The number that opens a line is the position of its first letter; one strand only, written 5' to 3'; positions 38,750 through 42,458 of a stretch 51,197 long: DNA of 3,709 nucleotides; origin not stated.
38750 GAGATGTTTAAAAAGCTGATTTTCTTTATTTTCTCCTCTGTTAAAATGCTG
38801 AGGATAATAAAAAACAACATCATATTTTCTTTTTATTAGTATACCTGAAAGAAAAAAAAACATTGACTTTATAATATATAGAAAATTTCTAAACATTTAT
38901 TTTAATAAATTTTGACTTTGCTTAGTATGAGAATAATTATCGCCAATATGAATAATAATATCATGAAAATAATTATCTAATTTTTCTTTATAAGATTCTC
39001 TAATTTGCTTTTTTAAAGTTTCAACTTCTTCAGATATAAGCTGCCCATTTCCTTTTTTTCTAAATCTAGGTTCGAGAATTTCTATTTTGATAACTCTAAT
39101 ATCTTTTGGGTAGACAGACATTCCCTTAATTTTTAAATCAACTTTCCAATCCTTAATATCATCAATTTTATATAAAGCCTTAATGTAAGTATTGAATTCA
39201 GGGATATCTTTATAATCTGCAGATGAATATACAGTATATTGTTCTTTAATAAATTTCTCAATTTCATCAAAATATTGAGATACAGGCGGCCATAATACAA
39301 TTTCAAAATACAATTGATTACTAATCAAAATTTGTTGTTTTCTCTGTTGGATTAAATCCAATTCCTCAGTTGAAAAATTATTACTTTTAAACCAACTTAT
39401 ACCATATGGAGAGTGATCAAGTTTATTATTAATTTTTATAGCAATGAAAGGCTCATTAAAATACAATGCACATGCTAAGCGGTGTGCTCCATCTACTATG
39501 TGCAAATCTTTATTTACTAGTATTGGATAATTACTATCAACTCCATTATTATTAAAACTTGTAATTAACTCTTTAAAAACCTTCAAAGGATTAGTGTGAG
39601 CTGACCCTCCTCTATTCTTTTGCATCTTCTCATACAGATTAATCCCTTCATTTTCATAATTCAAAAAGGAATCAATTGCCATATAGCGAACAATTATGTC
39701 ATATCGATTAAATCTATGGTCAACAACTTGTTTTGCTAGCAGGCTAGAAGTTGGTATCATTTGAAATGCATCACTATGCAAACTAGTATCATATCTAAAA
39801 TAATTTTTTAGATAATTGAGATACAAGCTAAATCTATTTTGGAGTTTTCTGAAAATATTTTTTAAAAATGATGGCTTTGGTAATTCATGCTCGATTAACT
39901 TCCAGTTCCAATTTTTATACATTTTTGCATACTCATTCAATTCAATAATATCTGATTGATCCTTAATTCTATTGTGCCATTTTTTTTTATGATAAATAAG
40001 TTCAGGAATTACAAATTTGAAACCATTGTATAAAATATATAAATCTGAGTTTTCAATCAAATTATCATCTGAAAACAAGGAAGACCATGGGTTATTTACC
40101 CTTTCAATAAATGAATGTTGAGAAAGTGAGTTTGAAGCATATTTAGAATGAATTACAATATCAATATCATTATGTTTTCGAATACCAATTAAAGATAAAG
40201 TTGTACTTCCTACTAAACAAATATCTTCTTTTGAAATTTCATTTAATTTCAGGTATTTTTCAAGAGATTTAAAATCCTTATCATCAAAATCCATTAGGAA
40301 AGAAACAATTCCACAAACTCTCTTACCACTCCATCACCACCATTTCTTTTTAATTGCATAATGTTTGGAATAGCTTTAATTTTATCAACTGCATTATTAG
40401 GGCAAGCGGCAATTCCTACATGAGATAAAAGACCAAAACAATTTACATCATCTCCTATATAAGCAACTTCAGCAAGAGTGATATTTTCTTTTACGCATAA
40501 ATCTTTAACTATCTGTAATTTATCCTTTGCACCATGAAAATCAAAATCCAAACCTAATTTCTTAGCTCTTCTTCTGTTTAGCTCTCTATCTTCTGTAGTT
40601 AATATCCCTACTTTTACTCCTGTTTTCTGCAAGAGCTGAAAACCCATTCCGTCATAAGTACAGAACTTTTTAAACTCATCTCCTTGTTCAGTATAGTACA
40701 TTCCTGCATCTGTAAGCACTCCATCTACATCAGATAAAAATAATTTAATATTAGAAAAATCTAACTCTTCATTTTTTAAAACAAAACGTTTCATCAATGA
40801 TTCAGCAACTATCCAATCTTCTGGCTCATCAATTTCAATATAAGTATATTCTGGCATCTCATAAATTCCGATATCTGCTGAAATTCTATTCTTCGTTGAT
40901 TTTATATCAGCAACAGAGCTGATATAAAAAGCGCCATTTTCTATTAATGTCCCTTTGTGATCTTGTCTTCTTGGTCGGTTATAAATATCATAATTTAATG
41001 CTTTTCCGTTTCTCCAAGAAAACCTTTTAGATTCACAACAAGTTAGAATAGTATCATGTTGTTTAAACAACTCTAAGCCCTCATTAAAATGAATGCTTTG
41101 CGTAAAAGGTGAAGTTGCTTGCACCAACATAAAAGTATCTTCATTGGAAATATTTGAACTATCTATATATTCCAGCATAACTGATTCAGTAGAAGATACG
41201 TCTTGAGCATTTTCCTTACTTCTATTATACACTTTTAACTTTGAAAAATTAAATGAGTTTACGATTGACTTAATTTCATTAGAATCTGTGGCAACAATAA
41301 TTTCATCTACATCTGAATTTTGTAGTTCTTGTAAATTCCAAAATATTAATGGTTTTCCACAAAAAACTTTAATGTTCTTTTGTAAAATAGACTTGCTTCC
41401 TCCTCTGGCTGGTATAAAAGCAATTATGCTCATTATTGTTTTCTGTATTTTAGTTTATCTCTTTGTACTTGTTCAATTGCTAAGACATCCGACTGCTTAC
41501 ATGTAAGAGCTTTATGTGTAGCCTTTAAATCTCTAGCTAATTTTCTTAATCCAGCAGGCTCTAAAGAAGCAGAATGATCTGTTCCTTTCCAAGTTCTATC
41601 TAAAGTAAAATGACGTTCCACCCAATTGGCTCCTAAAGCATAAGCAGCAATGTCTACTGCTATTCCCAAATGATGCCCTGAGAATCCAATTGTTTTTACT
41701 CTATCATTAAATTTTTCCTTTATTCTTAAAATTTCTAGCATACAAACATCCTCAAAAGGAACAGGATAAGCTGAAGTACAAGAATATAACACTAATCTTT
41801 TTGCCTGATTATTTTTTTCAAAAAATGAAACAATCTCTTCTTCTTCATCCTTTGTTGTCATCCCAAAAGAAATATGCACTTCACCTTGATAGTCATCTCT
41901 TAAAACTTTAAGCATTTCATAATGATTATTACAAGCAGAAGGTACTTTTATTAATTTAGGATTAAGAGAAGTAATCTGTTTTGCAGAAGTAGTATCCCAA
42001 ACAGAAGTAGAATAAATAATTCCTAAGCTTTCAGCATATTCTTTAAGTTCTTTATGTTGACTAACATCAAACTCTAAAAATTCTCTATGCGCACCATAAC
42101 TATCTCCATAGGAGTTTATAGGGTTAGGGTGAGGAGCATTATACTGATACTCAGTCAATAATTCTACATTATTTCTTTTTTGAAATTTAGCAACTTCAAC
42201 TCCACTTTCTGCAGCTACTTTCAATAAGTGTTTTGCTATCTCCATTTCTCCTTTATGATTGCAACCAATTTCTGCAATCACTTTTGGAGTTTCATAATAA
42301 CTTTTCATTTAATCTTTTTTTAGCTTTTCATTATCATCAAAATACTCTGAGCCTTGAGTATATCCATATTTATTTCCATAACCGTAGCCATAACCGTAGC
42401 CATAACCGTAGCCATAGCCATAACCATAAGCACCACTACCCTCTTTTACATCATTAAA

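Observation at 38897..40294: Three-module orphan in the glycan operon: minimal NTase fold + ParB/sulfiredoxin-like DGAHR module + unknown domain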

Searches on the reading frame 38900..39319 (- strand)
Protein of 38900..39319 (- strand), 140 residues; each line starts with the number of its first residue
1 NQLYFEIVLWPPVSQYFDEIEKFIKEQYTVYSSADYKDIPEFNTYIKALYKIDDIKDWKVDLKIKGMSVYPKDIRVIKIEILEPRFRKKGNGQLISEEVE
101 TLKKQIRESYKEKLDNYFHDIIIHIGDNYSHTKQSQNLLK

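Call 80: search_solved_structures(query=A3, max_evalue=10, show_alignments=3)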
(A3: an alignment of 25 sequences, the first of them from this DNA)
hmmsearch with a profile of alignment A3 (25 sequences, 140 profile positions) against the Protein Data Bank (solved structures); distinct sequences matched with E-value up to 10: 1.
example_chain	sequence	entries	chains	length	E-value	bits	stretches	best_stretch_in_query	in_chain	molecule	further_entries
4e7x_A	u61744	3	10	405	0.099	15.9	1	10-69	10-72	Poly(A) RNA polymerase protein cid1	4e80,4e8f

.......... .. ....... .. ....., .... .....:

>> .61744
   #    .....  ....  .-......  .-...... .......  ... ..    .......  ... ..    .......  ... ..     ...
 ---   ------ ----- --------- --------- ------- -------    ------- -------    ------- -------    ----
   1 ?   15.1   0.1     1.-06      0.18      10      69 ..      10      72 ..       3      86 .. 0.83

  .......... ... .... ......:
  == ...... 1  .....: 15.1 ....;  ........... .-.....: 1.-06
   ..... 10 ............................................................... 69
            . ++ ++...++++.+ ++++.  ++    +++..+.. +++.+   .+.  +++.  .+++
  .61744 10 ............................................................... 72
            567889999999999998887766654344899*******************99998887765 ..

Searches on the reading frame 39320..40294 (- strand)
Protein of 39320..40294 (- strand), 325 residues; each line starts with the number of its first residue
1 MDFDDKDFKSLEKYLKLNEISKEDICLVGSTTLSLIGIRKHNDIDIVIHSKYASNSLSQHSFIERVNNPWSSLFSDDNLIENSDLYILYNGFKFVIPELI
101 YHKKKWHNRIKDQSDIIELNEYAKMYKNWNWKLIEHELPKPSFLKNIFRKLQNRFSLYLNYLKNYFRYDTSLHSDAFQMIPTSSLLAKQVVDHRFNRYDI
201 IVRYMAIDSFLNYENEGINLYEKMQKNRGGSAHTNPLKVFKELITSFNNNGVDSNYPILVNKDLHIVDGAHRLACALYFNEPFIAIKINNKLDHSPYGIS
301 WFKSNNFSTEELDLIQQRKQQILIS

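Call 37: predict_structure(alignment_id=A2)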
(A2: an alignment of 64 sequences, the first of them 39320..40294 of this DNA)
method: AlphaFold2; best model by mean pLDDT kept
length: 325 residues; sequences in the alignment: 64
mean_pLDDT: 90.6   pTM: 0.70
mean pLDDT of the five models: 90.6, 90.4, 89.8, 89.5, 88.6
residues with pLDDT >= 90: 238; 70-90: 61; 50-70: 26; < 50: 0
segments of 3 or more residues with pLDDT < 50: none
pLDDT, mean of each block of 10 residues (from residue 1): 82 97 97 91 95 91 92 96 97 97 89 87 92 91 70 70 60 74 98 97 98 96 90 87 95 91 95 98 93 93 98 98 95
secondary structure, 60 per line:
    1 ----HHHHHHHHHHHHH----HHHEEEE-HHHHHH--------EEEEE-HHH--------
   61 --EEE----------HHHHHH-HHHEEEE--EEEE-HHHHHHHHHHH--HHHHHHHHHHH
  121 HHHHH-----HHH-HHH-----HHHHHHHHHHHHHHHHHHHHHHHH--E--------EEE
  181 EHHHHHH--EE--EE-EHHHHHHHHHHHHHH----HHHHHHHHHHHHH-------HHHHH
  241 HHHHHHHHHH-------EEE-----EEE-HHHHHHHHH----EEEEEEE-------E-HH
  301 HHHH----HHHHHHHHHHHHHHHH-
elements in order: H5-17 E25-28 H30-35 E44-48 E63-65 H76-81 E86-89 E92-95 H97-107 H110-125 H143-166 E178-181 H182-187 H198-211 H216-228 H236-250 E258-260 E266-268 H270-278 E283-289 H299-304 H309-324

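Call 40: fold_search(model_id=the predicted structure, library=pdb)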
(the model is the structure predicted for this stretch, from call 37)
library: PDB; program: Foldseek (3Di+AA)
matches with E <= 10: 117; with E <= 0.001: 0
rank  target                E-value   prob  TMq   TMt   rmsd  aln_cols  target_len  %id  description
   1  6ryk_A                3.7e-02  0.93  0.14  0.33  10.8       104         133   15  Crystal structure of the ParB-like protein PadC (released 2020-01-22)
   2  2ewr                  4.1e-02  0.98  0.26  0.48   6.8       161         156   15  Crystal structure of a putative nucleotidyltransferase (tm1012) from Thermotoga maritima at 1.60 A resolution (released 2005-12-06)
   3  5k5d_B                5.5e-02  1.00  0.15  0.20   1.5        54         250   17  Structure of the C2221 form of Pnob8-like ParB-N domain (released 2016-06-15)
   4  2fcl                  6.2e-02  0.98  0.27  0.50   5.5       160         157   14  Crystal structure of a putative nucleotidyltransferase (tm1012) from Thermotoga maritima at 1.35 A resolution (released 2006-03-14)
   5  5k5d_C                8.2e-02  0.93  0.15  0.19   7.0        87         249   14  Structure of the C2221 form of Pnob8-like ParB-N domain (released 2016-06-15)
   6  4wse_A                9.2e-02  0.18  0.22  0.15  23.6       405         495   10  Crystal structure of the Mimivirus polyadenylate synthase (released 2015-04-01)
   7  5k5d_A                1.2e-01  0.87  0.15  0.20   8.4        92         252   13  Structure of the C2221 form of Pnob8-like ParB-N domain (released 2016-06-15)
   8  6ryk_B                1.5e-01  0.72  0.14  0.33  10.8       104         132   15  Crystal structure of the ParB-like protein PadC (released 2020-01-22)
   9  6y8q_A                1.9e-01  0.82  0.26  0.39   8.1       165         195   13  AbiEi antitoxin from Streptococcus agalactiae (released 2020-12-16)
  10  6ky4                  2.1e-01  0.80  0.15  0.47   6.5        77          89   22  Crystal structure of Sulfiredoxin from Arabidopsis thaliana (released 2019-10-16)
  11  7nfu_A                2.1e-01  0.57  0.16  0.22  12.4       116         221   17  Crystal structure of C-terminally truncated Geobacillus thermoleovorans nucleoid occlusion protein Noc (released 2021-02-17)
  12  7ol9_A                2.9e-01  0.47  0.14  0.21  10.1       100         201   18  Crystal structure of C-terminally truncated Bacillus subtilis nucleoid occlusion protein (Noc) complexed to the Noc-bi (released 2022-03-09)
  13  8qa9_A                3.3e-01  0.57  0.15  0.22   8.2        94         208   20  Crystal structure of the RK2 plasmid encoded co-complex of the C-terminally truncated transcriptional repressor protei (released 2024-02-21)
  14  7ol9_B                3.4e-01  0.54  0.15  0.22  10.2        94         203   17  Crystal structure of C-terminally truncated Bacillus subtilis nucleoid occlusion protein (Noc) complexed to the Noc-bi (released 2022-03-09)
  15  8qa9_B                3.4e-01  0.51  0.15  0.22   8.7        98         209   20  Crystal structure of the RK2 plasmid encoded co-complex of the C-terminally truncated transcriptional repressor protei (released 2024-02-21)
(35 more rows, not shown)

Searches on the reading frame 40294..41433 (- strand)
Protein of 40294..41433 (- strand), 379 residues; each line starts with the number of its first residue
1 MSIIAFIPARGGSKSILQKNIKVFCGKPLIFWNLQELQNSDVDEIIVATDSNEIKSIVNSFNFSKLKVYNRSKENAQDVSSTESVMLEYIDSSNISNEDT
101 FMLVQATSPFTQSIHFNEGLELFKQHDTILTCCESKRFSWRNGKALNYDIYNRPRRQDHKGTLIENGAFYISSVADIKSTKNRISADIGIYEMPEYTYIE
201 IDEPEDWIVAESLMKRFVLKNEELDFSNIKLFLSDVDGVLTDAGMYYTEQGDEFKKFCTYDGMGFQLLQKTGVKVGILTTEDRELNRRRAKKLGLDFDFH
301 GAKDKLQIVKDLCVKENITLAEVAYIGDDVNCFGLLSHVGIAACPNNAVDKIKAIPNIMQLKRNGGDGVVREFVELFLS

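Call 3: search_protein_families(library=pfam, proteins=[window:40294-41433:-], max_evalue=1)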
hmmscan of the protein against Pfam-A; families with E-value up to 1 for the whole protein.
window:40294-41433:- (379 aa): 6 families
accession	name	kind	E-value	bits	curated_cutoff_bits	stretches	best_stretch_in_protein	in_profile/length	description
PF02348.25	CTP_transf_3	-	6.9e-20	72.2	22.6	1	4-126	1-117/217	Cytidylyltransferase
PF00702.32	Hydrolase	-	8.6e-07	30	26.4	1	266-331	108-182/191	haloacid dehalogenase-like hydrolase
PF08282.18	Hydrolase_3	-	4.6e-06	27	20.9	1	304-371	187-253/255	haloacid dehalogenase-like hydrolase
PF13419.12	HAD_2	-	0.0027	18.3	23.8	1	249-329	71-161/178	Haloacid dehalogenase-like hydrolase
PF19052.5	BRINP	-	0.089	11.8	27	1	63-117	304-358/448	BMP/retinoic acid-inducible neural-specific protein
PF01408.29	GFO_IDH_MocA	-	0.19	12.9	24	0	15-38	81-103/120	Oxidoreductase family, NAD-binding Rossmann fold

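Call 4: search_protein_families(library=ncbifam, proteins=[window:40294-41433:-], max_evalue=1)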
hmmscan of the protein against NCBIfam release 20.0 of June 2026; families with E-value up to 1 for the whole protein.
window:40294-41433:- (379 aa): 24 families
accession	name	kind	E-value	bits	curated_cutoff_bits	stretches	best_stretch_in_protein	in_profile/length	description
NF058599.1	KDN-9-PPhBT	equivalog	5.8e-51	172.7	180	1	229-378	2-150/152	3-deoxy-D-glycero-D-galacto-nonulopyranosonate 9-phosphatase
TIGR01670.1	KdsC-phosphatas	subfamily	2.1e-34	118.7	106.95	1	229-378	1-149/154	3-deoxy-D-manno-octulosonate 8-phosphate phosphatase, YrbI family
TIGR03584.1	PseF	equivalog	8.5e-31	107.3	205.7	1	4-214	1-220/222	pseudaminic acid cytidylyltransferase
NF007019.0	PRK09484.1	equivalog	9.5e-30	103.6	208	1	226-378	22-173/187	3-deoxy-manno-octulosonate-8-phosphatase KdsC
TIGR02726.1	phenyl_P_delta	equivalog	1e-23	84.4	281.95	1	227-378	5-155/169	phenylphosphate carboxylase subunit delta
NF003952.0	PRK05450.1-5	subfamily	4.6e-12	45.6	193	1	1-133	1-128/250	3-deoxy-manno-octulosonate cytidylyltransferase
TIGR00466.1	kdsB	equivalog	1.8e-09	37.3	155.2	1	1-114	1-107/241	3-deoxy-manno-octulosonate cytidylyltransferase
TIGR01662.1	HAD-SF-IIIA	subfamily_domain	4.2e-09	36.6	44.6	1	230-332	1-123/141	HAD-IIIA family hydrolase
NF009905.0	PRK13368.1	subfamily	1.4e-08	34.4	255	1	1-123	1-114/243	3-deoxy-manno-octulosonate cytidylyltransferase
NF003948.0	PRK05450.1-1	equivalog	1e-07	31.5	281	1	2-64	5-67/248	3-deoxy-manno-octulosonate cytidylyltransferase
NF003950.0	PRK05450.1-3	subfamily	1.5e-07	31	234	1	1-129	1-123/248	3-deoxy-manno-octulosonate cytidylyltransferase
NF002245.0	PRK01158.1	equivalog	2.8e-07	30.1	198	1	303-374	156-226/233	phosphoglycolate phosphatase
TIGR01487.1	Pglycolate_arch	equivalog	1e-05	25.5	122.75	1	304-370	147-212/215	phosphoglycolate phosphatase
TIGR00099.1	Cof-subfamily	subfamily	6.7e-05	22.6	137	1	304-369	188-252/256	Cof-type HAD-IIB family hydrolase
NF007806.0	PRK10513.1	equivalog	0.00027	20.4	273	1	304-371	196-262/270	sugar-phosphatase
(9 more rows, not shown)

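Call 43: find_related_loci(query=window:40294-41433:-, collection=genome_contigs, flank=10000)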
Query window:40294-41433:- (379 aa) in genome_contigs; peptide patterns used: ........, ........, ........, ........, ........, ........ (x = any residue, [..] = any of these).
162 stretches matched a pattern; 102 encode a relative of the query (tblastn E <= 1e-3); the best 80 are kept; 80 distinct loci.
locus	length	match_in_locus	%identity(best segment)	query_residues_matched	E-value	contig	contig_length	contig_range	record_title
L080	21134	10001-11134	85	1-378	0e+0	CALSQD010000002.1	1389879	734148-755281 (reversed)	MAG: uncultured Flavobacteriales bacterium isolate AC_MB403 genome assembly, contig: contig_28428_AC_MB403, whole genome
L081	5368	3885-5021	82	1-379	0e+0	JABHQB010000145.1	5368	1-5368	MAG: Flavobacteriales bacterium isolate SI037S4_bin7 k141_1832185, whole genome shotgun sequence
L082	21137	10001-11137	82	1-379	0e+0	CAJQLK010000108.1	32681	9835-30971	MAG: uncultured Flavobacteriales bacterium isolate 0.2_20180522_Bin_27_sub_1 genome assembly, contig: c_000000001678, wh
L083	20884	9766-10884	81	1-373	0e+0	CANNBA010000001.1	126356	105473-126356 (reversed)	MAG: Flavobacteriales bacterium isolate ZH-3nov15-18 genome assembly, contig: ZH-3nov15-C41, whole genome shotgun sequen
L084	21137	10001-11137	79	1-379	0e+0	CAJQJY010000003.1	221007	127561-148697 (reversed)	MAG: uncultured Flavobacteriales bacterium isolate 0.2_20180511_Bin_162_sub_1 genome assembly, contig: c_000000000026, w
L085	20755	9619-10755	79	1-379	0e+0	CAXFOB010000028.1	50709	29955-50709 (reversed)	MAG TPA_asm: uncultured Flavobacteriales bacterium isolate ERR599123_concoct_23 genome assembly, contig: ERZ843936.60850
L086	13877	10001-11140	75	1-379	0e+0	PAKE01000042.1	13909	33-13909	MAG: Flavobacteriales bacterium isolate SAT77 12740, whole genome shotgun sequence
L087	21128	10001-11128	76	1-375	0e+0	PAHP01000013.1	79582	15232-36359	MAG: Flavobacteriales bacterium isolate NAT180 MHASMcontig_610158, whole genome shotgun sequence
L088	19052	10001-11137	80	1-379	0e+0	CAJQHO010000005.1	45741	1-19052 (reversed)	MAG: uncultured Flavobacteriales bacterium isolate 0.2_20180403_Bin_130_1 genome assembly, contig: c_000000000516, whole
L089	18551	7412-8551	75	1-379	0e+0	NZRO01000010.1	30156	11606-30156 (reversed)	MAG: Flavobacteriales bacterium isolate EAC33 MHASMcontig_324977, whole genome shotgun sequence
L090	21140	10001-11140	70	1-379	0e+0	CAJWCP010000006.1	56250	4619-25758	MAG TPA_asm: uncultured Flavobacteriales bacterium isolate ERR598968_bin.104_MetaBAT_v2.12.1_MAG genome assembly, contig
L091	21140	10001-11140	70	1-378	2e-176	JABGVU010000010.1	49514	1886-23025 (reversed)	MAG: Flavobacteriales bacterium isolate SI034_bin35 k141_2446431, whole genome shotgun sequence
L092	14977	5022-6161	65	1-378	3e-166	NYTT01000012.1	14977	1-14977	MAG: Flavobacteriales bacterium isolate CPC60 MHASMcontig_1255, whole genome shotgun sequence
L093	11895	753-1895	65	1-379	1e-165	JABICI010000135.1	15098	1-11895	MAG: Flavobacteriales bacterium isolate SI048_bin47 k141_706955, whole genome shotgun sequence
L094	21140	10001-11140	61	1-378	7e-148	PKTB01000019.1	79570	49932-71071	MAG: Marinilabiliales bacterium isolate BM703 sc_151, whole genome shotgun sequence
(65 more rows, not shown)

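Call 48: search_protein_families(library=pfam, proteins=[L080:11143-11916:+], max_evalue=0.01)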
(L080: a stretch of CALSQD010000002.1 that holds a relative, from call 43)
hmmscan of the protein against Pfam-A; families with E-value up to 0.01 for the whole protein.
L080:11143-11916:+ (257 aa): 3 families
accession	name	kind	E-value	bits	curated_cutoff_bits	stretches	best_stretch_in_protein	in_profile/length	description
PF00685.33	Sulfotransfer_1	-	3.2e-20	73.1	22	1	20-246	3-247/255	Sulfotransferase domain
PF13469.12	Sulfotransfer_3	-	7.8e-09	36.5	27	1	89-180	124-213/216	Sulfotransferase family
PF11428.13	DUF3196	-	0.0017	18.5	28.2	1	103-228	59-178/264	Protein of unknown function (DUF3196)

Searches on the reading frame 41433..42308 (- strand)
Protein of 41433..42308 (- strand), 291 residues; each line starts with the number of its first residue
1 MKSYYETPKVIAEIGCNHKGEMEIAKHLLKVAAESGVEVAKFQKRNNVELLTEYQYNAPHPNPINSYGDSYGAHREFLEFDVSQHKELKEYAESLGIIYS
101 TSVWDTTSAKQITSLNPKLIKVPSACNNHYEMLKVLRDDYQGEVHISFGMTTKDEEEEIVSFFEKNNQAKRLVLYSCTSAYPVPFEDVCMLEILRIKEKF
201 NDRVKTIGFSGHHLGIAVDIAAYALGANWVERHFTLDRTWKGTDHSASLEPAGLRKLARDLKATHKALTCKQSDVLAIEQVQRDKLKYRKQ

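Call 3: search_protein_families(library=pfam, proteins=[window:41433-42308:-], max_evalue=1)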
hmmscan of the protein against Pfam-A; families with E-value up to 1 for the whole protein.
window:41433-42308:- (291 aa): 4 families
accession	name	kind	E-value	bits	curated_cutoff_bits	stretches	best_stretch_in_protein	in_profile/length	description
PF03102.20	NeuB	-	8e-67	225.6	22.1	1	29-271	2-239/241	NeuB family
PF01299.22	Lamp2-like_luminal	-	0.09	13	27.2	1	102-153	29-78/148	Lysosome-associated membrane glycoprotein 2-like, luminal domains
PF19749.4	DUF6236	-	0.11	12.1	26.2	1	169-204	168-203/324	Family of unknown function (DUF6236)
PF02557.22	VanY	-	0.15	12.3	25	1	198-234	52-88/132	D-alanyl-D-alanine carboxypeptidase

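Call 4: search_protein_families(library=ncbifam, proteins=[window:41433-42308:-], max_evalue=1)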
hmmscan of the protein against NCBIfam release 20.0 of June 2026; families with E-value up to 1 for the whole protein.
window:41433-42308:- (291 aa): 2 families
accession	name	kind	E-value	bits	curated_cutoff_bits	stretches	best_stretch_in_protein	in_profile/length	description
TIGR03569.1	NeuB_NnaB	equivalog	1.6e-57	195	399.65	1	10-283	3-273/329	N-acetylneuraminate synthase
TIGR03586.1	PseI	equivalog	1.7e-41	142.5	340.25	1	8-283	2-272/327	pseudaminic acid synthase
